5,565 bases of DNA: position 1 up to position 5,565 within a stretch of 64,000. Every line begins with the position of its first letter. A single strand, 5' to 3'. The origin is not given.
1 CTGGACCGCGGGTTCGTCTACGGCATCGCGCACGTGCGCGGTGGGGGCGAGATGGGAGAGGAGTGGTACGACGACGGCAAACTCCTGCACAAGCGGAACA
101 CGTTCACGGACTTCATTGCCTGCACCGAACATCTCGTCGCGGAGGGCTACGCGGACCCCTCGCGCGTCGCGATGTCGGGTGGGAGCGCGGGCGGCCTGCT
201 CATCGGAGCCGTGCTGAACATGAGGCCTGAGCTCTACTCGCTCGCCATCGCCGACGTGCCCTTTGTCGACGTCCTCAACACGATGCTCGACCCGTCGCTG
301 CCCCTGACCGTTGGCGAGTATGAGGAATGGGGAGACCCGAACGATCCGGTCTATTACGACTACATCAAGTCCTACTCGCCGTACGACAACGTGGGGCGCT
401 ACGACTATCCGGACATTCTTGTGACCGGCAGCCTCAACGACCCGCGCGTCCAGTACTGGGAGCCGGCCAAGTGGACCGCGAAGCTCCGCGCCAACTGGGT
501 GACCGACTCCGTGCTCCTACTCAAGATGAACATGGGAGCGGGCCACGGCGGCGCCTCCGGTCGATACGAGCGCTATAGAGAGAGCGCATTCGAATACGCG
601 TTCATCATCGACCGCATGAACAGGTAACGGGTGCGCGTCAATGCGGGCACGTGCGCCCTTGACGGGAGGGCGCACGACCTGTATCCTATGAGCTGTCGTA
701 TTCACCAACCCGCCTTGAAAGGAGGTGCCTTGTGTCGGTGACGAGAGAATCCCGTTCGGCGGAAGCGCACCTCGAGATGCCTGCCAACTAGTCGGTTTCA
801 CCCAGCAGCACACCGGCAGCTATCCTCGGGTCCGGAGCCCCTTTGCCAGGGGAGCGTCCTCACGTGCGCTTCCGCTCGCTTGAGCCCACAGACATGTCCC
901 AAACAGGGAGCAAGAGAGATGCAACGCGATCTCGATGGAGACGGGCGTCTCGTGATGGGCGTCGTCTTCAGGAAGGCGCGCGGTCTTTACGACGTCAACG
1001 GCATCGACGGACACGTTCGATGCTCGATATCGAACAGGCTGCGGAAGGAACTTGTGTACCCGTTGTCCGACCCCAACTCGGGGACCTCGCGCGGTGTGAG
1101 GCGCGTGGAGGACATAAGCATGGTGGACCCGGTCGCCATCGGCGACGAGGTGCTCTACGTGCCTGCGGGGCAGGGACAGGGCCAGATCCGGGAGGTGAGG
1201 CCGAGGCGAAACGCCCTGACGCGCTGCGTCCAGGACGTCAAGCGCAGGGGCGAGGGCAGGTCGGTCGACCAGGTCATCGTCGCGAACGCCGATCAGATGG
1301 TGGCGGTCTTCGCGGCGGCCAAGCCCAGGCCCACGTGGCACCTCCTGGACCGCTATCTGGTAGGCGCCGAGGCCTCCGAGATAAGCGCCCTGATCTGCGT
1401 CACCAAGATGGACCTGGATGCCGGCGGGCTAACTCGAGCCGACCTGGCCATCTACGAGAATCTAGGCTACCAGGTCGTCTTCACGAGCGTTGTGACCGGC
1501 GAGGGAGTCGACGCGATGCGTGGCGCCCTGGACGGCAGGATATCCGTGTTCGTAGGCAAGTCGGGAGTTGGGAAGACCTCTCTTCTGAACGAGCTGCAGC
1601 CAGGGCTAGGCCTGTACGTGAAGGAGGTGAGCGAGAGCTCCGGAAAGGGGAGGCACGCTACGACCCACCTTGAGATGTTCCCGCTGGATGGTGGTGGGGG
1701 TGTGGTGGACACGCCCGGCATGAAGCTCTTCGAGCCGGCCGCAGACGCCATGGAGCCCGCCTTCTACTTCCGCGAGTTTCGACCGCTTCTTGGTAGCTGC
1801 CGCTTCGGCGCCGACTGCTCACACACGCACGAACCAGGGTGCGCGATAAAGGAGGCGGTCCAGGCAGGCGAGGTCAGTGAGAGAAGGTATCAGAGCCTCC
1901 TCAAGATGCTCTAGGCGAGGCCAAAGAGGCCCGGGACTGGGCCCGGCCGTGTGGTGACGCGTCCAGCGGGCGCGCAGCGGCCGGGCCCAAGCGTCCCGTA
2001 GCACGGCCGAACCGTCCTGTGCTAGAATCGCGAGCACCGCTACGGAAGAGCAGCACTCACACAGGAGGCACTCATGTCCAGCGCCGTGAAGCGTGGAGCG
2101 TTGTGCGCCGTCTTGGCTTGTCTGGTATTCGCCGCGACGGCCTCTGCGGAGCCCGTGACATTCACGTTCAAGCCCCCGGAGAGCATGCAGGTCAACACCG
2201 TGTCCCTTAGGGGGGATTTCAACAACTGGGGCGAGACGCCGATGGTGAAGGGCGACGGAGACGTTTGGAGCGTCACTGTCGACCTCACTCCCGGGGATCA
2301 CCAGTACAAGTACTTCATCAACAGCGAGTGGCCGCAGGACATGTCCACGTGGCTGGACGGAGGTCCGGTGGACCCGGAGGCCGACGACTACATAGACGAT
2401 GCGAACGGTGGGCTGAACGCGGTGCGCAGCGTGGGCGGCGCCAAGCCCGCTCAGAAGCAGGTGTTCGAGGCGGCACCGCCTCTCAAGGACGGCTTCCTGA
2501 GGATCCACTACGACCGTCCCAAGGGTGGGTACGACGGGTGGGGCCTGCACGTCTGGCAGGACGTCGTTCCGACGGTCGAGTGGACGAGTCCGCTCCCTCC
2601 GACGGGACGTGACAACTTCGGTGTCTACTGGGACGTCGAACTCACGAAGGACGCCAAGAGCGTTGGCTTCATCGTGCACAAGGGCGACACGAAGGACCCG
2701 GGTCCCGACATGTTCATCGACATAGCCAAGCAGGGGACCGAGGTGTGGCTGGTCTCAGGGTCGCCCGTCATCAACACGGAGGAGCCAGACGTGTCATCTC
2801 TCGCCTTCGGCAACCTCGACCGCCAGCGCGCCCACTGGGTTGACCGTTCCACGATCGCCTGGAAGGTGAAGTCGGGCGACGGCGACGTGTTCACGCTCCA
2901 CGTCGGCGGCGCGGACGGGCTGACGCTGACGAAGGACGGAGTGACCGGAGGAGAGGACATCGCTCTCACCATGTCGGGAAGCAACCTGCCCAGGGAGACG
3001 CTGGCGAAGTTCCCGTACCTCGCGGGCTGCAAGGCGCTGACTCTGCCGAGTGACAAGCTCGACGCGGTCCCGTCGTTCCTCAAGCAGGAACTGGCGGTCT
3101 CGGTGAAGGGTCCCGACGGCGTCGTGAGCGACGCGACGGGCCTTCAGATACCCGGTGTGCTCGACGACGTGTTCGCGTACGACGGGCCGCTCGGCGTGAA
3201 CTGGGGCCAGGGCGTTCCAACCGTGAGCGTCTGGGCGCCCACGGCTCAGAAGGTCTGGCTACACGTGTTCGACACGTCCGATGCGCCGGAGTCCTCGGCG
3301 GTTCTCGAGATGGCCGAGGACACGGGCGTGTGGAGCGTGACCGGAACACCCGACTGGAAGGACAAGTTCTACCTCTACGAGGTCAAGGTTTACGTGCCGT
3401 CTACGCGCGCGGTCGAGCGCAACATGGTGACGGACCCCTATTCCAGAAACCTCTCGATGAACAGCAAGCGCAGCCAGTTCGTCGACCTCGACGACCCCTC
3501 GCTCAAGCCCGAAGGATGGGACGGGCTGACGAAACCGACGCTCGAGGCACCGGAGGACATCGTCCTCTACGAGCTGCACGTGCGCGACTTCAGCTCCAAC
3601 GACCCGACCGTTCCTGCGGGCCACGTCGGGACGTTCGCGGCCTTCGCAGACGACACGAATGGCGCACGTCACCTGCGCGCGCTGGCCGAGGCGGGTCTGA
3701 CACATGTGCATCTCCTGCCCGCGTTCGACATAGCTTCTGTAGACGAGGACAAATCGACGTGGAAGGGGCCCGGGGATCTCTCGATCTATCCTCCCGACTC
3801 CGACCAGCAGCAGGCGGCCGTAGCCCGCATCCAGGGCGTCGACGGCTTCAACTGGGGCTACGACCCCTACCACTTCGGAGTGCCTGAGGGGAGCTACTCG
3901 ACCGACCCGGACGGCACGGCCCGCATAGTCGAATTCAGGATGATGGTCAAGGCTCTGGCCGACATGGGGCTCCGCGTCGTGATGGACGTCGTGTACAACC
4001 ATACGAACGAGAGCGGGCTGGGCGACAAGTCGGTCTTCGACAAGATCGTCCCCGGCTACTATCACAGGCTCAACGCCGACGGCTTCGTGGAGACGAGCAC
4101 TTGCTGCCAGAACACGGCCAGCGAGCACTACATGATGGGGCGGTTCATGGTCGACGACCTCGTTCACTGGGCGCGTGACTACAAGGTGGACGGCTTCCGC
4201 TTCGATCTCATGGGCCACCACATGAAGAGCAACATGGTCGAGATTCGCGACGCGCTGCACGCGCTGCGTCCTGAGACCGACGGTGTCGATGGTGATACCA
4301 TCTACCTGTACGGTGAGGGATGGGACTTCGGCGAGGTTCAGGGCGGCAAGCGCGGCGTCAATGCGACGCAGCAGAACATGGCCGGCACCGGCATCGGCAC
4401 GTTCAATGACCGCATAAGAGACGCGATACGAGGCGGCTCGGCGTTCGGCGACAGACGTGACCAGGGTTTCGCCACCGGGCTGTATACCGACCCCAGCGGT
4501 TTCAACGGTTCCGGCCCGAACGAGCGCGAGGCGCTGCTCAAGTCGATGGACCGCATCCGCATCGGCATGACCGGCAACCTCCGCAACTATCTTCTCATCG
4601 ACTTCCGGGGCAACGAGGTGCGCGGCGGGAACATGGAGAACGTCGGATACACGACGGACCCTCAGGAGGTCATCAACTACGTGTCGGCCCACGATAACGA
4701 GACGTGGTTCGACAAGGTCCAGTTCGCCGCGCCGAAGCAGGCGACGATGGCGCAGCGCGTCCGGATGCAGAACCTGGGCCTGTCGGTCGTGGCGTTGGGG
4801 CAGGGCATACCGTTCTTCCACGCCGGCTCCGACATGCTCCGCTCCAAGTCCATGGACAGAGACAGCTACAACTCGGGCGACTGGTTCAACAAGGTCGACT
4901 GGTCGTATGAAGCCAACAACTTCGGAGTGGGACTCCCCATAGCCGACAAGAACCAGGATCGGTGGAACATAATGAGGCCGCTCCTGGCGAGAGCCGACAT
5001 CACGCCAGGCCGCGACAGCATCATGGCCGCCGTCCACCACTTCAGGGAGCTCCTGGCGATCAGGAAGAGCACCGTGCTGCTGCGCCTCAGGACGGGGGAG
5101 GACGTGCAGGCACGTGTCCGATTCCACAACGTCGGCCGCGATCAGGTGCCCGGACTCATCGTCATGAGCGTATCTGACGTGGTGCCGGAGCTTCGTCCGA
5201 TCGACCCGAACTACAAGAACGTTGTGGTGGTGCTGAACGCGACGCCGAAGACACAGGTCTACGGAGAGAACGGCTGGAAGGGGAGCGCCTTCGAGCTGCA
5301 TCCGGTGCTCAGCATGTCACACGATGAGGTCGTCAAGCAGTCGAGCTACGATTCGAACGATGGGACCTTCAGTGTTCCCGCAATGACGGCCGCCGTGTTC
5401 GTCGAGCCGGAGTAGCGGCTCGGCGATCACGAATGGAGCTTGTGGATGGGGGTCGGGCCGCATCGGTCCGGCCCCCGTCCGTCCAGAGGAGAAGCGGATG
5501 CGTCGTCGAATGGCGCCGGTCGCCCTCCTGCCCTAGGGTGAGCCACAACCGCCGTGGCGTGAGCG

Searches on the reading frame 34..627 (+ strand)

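Call 63: search_protein_families(library=pfam, proteins=[window:34-627:+], max_evalue=0.001)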
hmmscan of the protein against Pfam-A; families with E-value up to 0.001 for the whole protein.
window:34-627:+ (197 aa): 1 family
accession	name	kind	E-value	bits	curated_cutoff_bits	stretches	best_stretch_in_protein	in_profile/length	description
PF00326.27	Peptidase_S9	-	5e-60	203.1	22.6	1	1-195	22-210/213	Prolyl oligopeptidase family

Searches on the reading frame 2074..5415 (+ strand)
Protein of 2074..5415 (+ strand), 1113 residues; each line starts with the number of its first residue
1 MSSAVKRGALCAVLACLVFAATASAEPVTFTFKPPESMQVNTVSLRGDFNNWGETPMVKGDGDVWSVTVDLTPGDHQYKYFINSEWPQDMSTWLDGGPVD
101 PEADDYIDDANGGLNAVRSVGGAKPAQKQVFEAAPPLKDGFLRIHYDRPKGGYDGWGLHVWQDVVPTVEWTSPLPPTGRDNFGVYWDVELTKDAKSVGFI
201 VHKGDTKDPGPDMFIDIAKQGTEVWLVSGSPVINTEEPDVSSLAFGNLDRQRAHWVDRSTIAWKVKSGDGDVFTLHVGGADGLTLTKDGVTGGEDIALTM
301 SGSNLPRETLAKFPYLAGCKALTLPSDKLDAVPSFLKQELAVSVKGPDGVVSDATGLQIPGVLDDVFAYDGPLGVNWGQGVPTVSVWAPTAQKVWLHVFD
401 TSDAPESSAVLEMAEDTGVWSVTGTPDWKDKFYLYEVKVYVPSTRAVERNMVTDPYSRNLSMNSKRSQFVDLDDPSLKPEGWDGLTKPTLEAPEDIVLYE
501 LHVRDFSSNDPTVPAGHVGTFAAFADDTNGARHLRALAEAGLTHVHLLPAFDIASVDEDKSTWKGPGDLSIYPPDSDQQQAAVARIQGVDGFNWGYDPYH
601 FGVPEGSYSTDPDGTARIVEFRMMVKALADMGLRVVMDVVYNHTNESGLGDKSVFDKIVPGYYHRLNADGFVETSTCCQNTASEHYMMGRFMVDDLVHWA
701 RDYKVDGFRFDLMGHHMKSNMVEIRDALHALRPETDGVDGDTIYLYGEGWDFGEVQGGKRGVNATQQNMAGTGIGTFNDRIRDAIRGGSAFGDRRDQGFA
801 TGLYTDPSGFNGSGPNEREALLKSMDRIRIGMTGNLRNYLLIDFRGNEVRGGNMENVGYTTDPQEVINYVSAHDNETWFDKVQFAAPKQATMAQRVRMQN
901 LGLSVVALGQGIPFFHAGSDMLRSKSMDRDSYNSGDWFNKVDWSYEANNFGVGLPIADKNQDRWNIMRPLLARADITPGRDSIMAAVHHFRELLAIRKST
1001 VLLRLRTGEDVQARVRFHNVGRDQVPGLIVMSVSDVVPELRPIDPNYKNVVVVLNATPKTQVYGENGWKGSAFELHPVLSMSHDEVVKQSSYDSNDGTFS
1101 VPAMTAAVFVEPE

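Call 63: search_protein_families(library=pfam, proteins=[window:2074-5415:+], max_evalue=0.001)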
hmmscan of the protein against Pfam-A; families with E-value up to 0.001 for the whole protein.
window:2074-5415:+ (1113 aa): 5 families
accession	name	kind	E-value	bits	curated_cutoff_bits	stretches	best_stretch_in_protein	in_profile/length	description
PF11852.14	Pullul_strch_C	-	3.6e-60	202.7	29.7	1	945-1111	1-164/165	Alpha-1,6-glucosidases, pullulanase-type, C-terminal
PF03714.20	PUD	-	5.2e-31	107.8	25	1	142-233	2-95/97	Bacterial pullanase-associated domain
PF17967.7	Pullulanase_N2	-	1.7e-28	100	23.2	1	251-365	2-112/112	Pullulanase N2 domain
PF02922.24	CBM_48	-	2.7e-19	69.7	22.4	2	372-457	1-83/83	Carbohydrate-binding module 48 (Isoamylase N-terminal domain)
PF16561.11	AMPK1_CBM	-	4.8e-09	36.7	26.8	1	39-88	10-59/85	Glycogen recognition site of AMP-activated protein kinase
